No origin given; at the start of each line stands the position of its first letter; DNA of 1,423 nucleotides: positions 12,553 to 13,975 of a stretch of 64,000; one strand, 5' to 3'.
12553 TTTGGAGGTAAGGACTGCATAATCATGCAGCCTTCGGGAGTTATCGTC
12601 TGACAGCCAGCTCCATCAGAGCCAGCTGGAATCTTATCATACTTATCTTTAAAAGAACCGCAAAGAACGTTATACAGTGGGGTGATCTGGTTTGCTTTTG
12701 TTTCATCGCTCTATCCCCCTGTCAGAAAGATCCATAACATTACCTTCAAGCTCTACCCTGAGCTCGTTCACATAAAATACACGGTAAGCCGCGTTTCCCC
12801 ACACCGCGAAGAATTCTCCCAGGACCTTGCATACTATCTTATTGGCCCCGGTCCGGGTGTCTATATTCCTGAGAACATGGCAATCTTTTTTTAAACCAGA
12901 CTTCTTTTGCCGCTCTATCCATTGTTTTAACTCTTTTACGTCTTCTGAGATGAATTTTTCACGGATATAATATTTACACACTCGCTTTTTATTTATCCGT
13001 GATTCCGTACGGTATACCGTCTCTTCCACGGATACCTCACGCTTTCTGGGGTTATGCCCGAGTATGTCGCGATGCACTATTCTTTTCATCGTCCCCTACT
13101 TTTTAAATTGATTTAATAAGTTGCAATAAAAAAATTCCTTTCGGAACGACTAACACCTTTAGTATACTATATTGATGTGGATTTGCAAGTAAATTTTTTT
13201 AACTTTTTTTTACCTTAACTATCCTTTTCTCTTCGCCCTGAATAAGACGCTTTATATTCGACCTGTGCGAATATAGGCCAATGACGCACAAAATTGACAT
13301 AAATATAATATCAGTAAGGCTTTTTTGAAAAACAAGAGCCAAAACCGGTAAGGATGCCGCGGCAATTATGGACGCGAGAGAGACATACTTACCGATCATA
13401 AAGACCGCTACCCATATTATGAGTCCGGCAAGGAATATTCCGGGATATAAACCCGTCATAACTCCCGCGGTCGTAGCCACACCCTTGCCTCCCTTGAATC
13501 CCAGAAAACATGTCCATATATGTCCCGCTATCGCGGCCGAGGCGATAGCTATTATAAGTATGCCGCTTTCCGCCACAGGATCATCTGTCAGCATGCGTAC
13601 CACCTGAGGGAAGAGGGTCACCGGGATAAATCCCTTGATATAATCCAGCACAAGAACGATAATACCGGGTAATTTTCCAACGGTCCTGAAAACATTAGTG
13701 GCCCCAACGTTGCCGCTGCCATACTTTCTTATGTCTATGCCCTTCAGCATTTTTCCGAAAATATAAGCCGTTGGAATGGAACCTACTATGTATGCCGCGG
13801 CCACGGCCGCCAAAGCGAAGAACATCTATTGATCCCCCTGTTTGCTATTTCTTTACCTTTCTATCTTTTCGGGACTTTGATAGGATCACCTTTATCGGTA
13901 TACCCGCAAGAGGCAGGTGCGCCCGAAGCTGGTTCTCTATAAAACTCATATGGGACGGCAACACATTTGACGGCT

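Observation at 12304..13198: An ~0.9 kb AT-rich insertion between the normally adjacent plsY and gpsA, carrying an orphan ORF, its own terminator and repeat arrays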

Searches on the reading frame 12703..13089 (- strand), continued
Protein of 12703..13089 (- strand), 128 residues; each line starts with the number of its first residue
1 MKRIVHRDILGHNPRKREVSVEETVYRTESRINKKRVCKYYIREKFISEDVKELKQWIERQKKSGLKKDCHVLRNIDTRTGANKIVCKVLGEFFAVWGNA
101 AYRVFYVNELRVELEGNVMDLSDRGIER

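Call 39: find_encoding_contigs(protein=P0092, flank=4000, max_places=1)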
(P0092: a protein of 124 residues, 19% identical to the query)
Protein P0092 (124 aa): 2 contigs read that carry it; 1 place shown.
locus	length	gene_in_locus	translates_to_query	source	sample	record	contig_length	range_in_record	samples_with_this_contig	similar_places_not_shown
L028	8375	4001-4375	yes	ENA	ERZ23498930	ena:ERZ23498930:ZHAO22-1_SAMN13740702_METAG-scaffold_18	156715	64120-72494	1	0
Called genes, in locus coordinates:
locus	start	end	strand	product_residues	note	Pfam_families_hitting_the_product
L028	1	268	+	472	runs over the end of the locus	PF02878:PGM_PMM_I, PF02879:PGM_PMM_II, PF02880:PGM_PMM_III, PF00408:PGM_PMM_IV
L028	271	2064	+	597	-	PF00009:GTP_EFTU, PF03144:GTP_EFTU_D2, PF14492:EFG_III (weak), PF16658:RF3_C (weak), PF00679:EFG_C, PF06421:LepA_C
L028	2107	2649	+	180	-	PF10502:Peptidase_S26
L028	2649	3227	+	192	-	PF01066:CDP-OH_P_transf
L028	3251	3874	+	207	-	PF02660:G3P_acyltransf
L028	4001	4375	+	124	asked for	-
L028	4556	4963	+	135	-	PF09383:NIL, PF13237:Fer4_10, PF00037:Fer4 (weak), PF12837:Fer4_6 (weak), PF14697:Fer4_21, PF12838:Fer4_7, PF13187:Fer4_9, PF00037:Fer4, +7 more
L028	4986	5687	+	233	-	PF27030:AbpE_bact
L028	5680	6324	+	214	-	PF00132:Hexapep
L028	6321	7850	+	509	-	PF02321:OEP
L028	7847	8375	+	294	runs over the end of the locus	PF25917:BSH_RND, PF25967:RND-MFP_C (faint), PF25954:Beta-barrel_RND_2, PF25989:YknX_C, PF25975:CzcB_C (weak)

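Call 40: find_encoding_contigs(protein=P0140, flank=4000, max_places=1)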
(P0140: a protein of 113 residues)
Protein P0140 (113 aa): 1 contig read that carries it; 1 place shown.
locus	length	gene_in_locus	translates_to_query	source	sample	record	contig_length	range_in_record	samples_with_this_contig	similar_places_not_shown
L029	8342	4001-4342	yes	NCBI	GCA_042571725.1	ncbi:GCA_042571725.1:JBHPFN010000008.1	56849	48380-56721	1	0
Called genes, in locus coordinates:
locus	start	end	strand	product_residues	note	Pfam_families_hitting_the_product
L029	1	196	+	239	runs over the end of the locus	PF02224:Cytidylate_kin, PF13189:Cytidylate_kin2, PF13207:AAA_17 (weak), PF13238:AAA_18 (weak)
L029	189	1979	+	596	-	PF00009:GTP_EFTU, PF03144:GTP_EFTU_D2, PF00679:EFG_C, PF06421:LepA_C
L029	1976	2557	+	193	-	PF10502:Peptidase_S26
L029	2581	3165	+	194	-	PF01066:CDP-OH_P_transf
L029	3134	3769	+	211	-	PF02660:G3P_acyltransf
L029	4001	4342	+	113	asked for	-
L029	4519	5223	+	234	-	PF01168:Ala_racemase_N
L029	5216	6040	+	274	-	PF03446:NAD_binding_2 (weak), PF03807:F420_oxidored, PF14748:P5CR_dimer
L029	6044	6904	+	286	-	PF01048:PNP_UDP_1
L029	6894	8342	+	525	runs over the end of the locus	PF00133:tRNA-synt_1, PF09334:tRNA-synt_1g, PF13603:tRNA-synt_1_2 (weak)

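Call 48: find_related_loci(query=A3, collection=metagenome_contigs, flank=1500)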
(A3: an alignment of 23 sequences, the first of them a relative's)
Query A3 (124 aa) in metagenome_contigs; peptide patterns used: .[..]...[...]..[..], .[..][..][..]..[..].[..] (x = any residue, [..] = any of these).
210 stretches matched a pattern; 13 encode a relative of the query (tblastn E <= 1e-3); 13 distinct loci.
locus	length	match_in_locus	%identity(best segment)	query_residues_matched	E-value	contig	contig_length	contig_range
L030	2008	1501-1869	96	1-123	2e-80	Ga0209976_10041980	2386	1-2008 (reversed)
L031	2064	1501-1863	74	1-121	7e-61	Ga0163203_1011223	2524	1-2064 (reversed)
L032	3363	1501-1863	73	1-121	4e-59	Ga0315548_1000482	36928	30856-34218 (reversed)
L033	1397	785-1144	71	1-120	2e-60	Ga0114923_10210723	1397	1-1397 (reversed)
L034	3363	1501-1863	73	1-121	1e-57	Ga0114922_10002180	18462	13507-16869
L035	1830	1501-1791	74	1-97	9e-47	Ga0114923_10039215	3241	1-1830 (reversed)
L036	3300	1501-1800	32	1-114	5e-13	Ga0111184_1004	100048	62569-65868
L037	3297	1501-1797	30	1-113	1e-10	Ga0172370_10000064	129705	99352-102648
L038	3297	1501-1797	30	1-113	1e-10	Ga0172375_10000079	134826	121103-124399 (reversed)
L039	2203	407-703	30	1-113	2e-9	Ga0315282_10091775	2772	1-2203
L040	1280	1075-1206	48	1-44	6e-8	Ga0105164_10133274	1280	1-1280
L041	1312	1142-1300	36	1-53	2e-6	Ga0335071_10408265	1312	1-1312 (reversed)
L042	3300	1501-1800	32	1-114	3e-13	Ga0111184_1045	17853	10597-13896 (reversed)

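Call 57: predict_structure(alignment_id=A4)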
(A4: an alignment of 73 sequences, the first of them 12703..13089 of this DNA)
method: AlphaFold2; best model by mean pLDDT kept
length: 128 residues; sequences in the alignment: 73
mean_pLDDT: 85.4   pTM: 0.69
mean pLDDT of the five models: 85.4, 85.1, 84.7, 83.4, 82.9
residues with pLDDT >= 90: 77; 70-90: 32; 50-70: 13; < 50: 6
segments of 3 or more residues with pLDDT < 50: 125-128
pLDDT, mean of each block of 10 residues (from residue 1): 73 80 87 93 95 96 84 89 92 94 95 75 48
secondary structure, 60 per line:
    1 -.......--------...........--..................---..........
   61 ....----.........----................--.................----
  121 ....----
elements in order: E2-8 E17-27 E30-47 H51-64 E69-77 E82-97 E100-116 H121-124

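Call 65: find_encoding_contigs(protein=P0001, flank=3000, max_places=3)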
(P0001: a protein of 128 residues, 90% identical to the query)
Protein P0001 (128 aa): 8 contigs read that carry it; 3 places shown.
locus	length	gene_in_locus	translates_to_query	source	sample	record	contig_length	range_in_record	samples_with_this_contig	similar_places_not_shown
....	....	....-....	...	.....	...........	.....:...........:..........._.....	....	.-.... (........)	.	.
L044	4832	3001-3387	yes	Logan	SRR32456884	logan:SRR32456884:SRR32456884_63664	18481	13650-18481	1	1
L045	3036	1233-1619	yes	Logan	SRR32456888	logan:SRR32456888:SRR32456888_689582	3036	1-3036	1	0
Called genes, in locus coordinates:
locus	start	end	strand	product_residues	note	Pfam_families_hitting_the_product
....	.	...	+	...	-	?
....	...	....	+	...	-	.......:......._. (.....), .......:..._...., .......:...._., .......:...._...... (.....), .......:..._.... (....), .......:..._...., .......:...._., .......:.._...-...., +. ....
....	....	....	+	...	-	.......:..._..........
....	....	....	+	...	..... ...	-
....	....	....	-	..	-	-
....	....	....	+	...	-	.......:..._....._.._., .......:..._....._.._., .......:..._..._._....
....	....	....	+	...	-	?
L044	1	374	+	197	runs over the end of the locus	PF10502:Peptidase_S26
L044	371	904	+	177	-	PF01066:CDP-OH_P_transf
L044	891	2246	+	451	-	PF00350:Dynamin_N (faint), PF01926:MMR_HSR1, PF02421:FeoB_N, PF03193:RsgA_GTPase (faint), PF00009:GTP_EFTU (weak), PF01926:MMR_HSR1, PF02421:FeoB_N, PF14714:KH_dom-like, +1 more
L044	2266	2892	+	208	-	PF02660:G3P_acyltransf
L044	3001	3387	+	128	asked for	-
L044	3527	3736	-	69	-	-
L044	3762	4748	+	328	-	PF01210:NAD_Gly3P_dh_N, PF07479:NAD_Gly3P_dh_C, PF20618:GPD_NAD_C_bact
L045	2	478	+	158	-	?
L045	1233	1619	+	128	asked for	-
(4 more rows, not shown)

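Call 67: fold_search(model_id=the predicted structure, library=pdb)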
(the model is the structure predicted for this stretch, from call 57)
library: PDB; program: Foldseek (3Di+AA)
matches with E <= 10: 1232; with E <= 0.001: 0
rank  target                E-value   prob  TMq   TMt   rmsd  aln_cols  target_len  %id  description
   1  6pnq_B                1.9e-02  0.90  0.32  0.32  14.1       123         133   10  Crystal structure of the SS2A splice insert-containing neurexin-1 LNS2 domain in complex with neurexophilin-1 (released 2019-10-09)
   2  2o2a_D                2.6e-02  0.80  0.28  0.28  11.6        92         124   14  The crystal structure of a protein of unknown function from Streptococcus agalactiae (released 2006-12-26)
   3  9h6h_B                3.6e-02  0.16  0.16  0.04  19.9       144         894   12  Bacteroides ovatus GH98 endoxylanase with Seleno-methionine substituents (released 2025-11-05)
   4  5swi_B                3.8e-02  0.33  0.19  0.06  15.9       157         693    6  Crystal structure of SpGH92 in complex with mannose (released 2016-12-14)
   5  2o2a_A                4.2e-02  0.84  0.30  0.31  11.4        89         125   15  The crystal structure of a protein of unknown function from Streptococcus agalactiae (released 2006-12-26)
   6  2o2a_B                4.5e-02  0.72  0.28  0.28  11.6        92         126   14  The crystal structure of a protein of unknown function from Streptococcus agalactiae (released 2006-12-26)
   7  8uds                  4.7e-02  0.69  0.24  0.21  10.0       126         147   14  The Crystal Structure of CoxG from M. smegmatis, minus lipid anchoring C-terminus. (released 2024-10-02)
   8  5swi_D                4.7e-02  0.33  0.20  0.06  15.8       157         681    6  Crystal structure of SpGH92 in complex with mannose (released 2016-12-14)
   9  5swi_C                5.0e-02  0.30  0.19  0.06  16.0       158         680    6  Crystal structure of SpGH92 in complex with mannose (released 2016-12-14)
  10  5yqj_A                5.6e-02  0.30  0.18  0.14  10.2       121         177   12  Crystal structure of the first StARkin domain of Lam4 (released 2018-01-31)
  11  9h6g_B                5.6e-02  0.21  0.16  0.04  17.0       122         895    7  Inactive Bacteroides ovatus GH98 endoxylanase E361A in complex with arabino-xylooligosaccharide (released 2025-11-05)
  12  9h6g_A                5.6e-02  0.13  0.14  0.04  18.1       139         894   10  Inactive Bacteroides ovatus GH98 endoxylanase E361A in complex with arabino-xylooligosaccharide (released 2025-11-05)
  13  9h6h_A                6.6e-02  0.18  0.15  0.04  17.5       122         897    7  Bacteroides ovatus GH98 endoxylanase with Seleno-methionine substituents (released 2025-11-05)
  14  2hng                  7.0e-02  0.80  0.29  0.29  11.2        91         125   11  The Crystal Structure of Protein of Unknown Function SP1558 from Streptococcus pneumoniae (released 2006-08-15)
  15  3k25_A                7.0e-02  0.66  0.30  0.16  15.5       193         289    9  Crystal Structure of Slr1438 protein from Synechocystis sp. PCC 6803, Northeast Structural Genomics Consortium Target  (released 2009-10-13)
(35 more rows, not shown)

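Call 89: search_protein_families(library=padloc, alignment_id=A2, max_evalue=0.01)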
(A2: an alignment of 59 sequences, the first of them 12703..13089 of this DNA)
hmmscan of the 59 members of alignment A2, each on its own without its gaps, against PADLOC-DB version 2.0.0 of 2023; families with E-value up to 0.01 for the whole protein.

A. member 1, window:12703-13089:- (128 aa): 1 family
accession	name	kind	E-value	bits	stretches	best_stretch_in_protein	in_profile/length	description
PDLC01899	CARF4--CARF_PDDEXK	-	0.0017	15.1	1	33-112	59-138/421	-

B. families by the number of members that match (of 59 scanned): 3 families
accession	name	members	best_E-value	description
PDLC01899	CARF4--CARF_PDDEXK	2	0.0017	-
PDLC04035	PD-T4-4_B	1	0.0002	-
PDLC03615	REase_MTase_IIG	1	0.0054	Type IIG restriction enzyme-methyltransferase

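Call 90: search_protein_families(library=ncbifam, alignment_id=A2, max_evalue=0.01)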
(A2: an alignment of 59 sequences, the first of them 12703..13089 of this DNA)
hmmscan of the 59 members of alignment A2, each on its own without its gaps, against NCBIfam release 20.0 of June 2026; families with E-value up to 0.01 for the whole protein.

A. member 1, window:12703-13089:- (128 aa): 0 families

B. families by the number of members that match (of 59 scanned): 0 families

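Call 96: find_related_loci(query=A1, collection=viral_contigs, flank=3000)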
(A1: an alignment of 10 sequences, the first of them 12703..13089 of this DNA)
Query A1 (128 aa) in viral_contigs; peptide patterns used: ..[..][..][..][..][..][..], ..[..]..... (x = any residue, [..] = any of these).
137 stretches matched a pattern, but none encodes a relative of the query by tblastn (E <= 1e-3).

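Call 98: search_dna_similar(query=window:12703-13089:-, collection=plasmids, mode=protein, max_evalue=0.001, max_rows=5)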
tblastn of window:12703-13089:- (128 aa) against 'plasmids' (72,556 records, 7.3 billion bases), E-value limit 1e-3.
No match.

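Call 99: search_dna_similar(query=window:12703-13089:-, collection=phages, mode=protein, max_evalue=0.001, max_rows=5)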
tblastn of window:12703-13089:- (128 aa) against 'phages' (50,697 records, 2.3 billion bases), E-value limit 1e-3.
No match.

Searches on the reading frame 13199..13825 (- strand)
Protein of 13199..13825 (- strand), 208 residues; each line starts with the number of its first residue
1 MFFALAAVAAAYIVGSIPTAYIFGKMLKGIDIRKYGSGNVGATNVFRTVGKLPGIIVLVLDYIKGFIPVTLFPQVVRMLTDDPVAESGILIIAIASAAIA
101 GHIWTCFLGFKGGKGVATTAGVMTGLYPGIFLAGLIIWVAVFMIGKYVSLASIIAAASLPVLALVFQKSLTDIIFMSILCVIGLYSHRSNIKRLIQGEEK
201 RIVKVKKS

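Call 10: search_protein_families(library=ncbifam, proteins=[window:13199-13825:-], max_evalue=0.01)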
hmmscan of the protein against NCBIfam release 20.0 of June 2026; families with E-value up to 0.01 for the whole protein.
window:13199-13825:- (208 aa): 8 families
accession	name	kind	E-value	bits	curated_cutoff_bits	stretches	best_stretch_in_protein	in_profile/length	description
TIGR00023.1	TIGR00023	equivalog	1.8e-53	181.3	137.2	1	3-203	4-194/196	glycerol-3-phosphate 1-O-acyltransferase PlsY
NF010993.0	PRK14417.1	equivalog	3.3e-30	105.3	249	1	7-168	8-159/232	membrane protein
NF010990.0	PRK14414.1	equivalog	8.5e-27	94.2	261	1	5-192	8-186/210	glycerol-3-phosphate acyltransferase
NF010992.0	PRK14416.1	equivalog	2.7e-24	86.4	222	1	9-202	4-195/207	membrane protein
NF010976.0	PRK14399.1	equivalog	1.1e-19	71.3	419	1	7-162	14-166/258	membrane protein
NF001254.0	PRK00220.2-1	equivalog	4.4e-18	66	199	1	8-188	10-181/182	glycerol-3-phosphate 1-O-acyltransferase PlsY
NF010987.0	PRK14411.1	equivalog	6.8e-14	52.2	243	1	5-202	4-190/204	membrane protein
NF010978.0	PRK14401.1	equivalog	3.2e-13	49.9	163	1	5-144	3-128/187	membrane protein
